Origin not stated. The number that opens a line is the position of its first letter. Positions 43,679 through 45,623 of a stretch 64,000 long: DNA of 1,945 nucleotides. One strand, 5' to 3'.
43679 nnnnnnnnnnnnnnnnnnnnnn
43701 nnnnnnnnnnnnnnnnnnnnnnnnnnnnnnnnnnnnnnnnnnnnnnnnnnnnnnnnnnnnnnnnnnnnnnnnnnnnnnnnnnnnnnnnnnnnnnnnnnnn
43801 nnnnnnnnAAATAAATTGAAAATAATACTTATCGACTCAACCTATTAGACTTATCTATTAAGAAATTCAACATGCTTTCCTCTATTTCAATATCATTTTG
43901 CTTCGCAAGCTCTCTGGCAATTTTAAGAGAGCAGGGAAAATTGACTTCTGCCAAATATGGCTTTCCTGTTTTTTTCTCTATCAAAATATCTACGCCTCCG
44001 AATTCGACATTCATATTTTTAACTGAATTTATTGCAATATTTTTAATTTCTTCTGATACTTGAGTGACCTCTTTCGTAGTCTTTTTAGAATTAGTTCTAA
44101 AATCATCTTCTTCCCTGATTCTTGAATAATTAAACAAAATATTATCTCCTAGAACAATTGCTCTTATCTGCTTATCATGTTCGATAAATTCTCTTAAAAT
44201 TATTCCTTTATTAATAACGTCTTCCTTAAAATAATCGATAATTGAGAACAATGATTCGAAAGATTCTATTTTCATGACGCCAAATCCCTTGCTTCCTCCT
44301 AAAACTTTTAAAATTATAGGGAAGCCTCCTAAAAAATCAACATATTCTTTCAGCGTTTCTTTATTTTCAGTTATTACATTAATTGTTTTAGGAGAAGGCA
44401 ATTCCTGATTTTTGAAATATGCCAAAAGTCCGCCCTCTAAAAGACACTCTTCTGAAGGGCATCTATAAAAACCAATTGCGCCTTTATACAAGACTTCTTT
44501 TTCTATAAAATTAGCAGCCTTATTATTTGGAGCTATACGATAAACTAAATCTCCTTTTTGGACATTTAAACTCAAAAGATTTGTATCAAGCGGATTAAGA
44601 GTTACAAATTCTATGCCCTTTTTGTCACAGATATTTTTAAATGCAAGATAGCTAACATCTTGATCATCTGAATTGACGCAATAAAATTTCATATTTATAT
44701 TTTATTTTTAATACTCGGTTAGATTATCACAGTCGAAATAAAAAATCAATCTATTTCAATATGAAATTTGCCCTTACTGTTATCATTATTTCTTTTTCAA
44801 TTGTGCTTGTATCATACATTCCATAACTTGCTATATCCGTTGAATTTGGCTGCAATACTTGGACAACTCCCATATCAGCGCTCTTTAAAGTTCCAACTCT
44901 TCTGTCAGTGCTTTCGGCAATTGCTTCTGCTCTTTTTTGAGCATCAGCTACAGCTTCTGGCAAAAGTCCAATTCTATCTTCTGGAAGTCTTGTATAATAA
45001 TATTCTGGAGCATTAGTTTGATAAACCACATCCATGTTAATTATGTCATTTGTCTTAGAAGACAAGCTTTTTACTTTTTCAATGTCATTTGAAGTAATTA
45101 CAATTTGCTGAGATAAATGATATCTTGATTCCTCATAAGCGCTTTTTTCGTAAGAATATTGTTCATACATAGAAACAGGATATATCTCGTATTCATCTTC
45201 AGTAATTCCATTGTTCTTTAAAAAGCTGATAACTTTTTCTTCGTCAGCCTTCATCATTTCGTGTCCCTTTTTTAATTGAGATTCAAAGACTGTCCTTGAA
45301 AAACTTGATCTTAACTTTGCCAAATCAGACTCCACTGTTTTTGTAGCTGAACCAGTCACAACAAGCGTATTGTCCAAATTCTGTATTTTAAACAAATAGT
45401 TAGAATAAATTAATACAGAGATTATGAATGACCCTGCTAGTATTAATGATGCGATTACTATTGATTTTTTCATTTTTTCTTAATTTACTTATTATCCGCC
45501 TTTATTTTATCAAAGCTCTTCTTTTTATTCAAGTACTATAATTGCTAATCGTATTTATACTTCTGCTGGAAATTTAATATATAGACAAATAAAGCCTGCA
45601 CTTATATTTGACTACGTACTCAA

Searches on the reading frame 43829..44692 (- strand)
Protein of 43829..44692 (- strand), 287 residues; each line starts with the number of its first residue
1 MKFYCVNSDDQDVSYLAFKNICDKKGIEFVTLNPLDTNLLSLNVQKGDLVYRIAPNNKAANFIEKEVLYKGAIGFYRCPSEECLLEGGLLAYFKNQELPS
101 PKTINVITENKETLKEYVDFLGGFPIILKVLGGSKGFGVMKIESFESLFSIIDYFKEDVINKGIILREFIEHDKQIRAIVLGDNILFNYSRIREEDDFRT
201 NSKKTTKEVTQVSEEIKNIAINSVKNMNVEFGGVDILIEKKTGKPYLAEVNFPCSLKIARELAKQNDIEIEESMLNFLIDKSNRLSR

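Call 27: search_protein_families(library=pfam, proteins=[window:43829-44692:-], max_evalue=0.001)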
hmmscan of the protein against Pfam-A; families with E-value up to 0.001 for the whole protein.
window:43829-44692:- (287 aa): 4 families
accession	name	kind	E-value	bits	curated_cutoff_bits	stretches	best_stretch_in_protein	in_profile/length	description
PF08443.16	RimK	-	2.4e-23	83.1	21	1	100-276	18-186/188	RimK-like ATP-grasp domain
PF02955.21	GSH-S_ATP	-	1.3e-09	38.1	23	1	100-240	10-155/175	Prokaryotic glutathione synthetase, ATP-grasp domain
PF14398.11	ATPgrasp_YheCD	-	3.9e-05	23.5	26.8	0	203-266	174-239/255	YheC/D like ATP-grasp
PF07478.18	Dala_Dala_lig_C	-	0.00013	22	24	1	109-251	22-173/204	D-ala D-ala ligase C-terminus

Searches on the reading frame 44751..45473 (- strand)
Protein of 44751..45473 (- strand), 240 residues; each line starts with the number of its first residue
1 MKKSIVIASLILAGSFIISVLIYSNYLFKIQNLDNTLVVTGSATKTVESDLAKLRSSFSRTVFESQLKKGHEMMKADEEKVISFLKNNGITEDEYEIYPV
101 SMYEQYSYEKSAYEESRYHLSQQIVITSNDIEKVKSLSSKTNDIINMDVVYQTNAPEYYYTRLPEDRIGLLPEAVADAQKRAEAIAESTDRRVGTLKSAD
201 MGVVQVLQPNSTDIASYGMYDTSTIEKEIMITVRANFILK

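Call 27: search_protein_families(library=pfam, proteins=[window:44751-45473:-], max_evalue=0.001)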
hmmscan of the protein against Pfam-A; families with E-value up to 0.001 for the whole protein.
window:44751-45473:- (240 aa): 1 family
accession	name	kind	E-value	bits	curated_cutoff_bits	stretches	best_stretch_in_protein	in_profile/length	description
PF04402.19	SIMPL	-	5.3e-21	76.2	25.2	1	38-205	2-161/205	Protein of unknown function (DUF541)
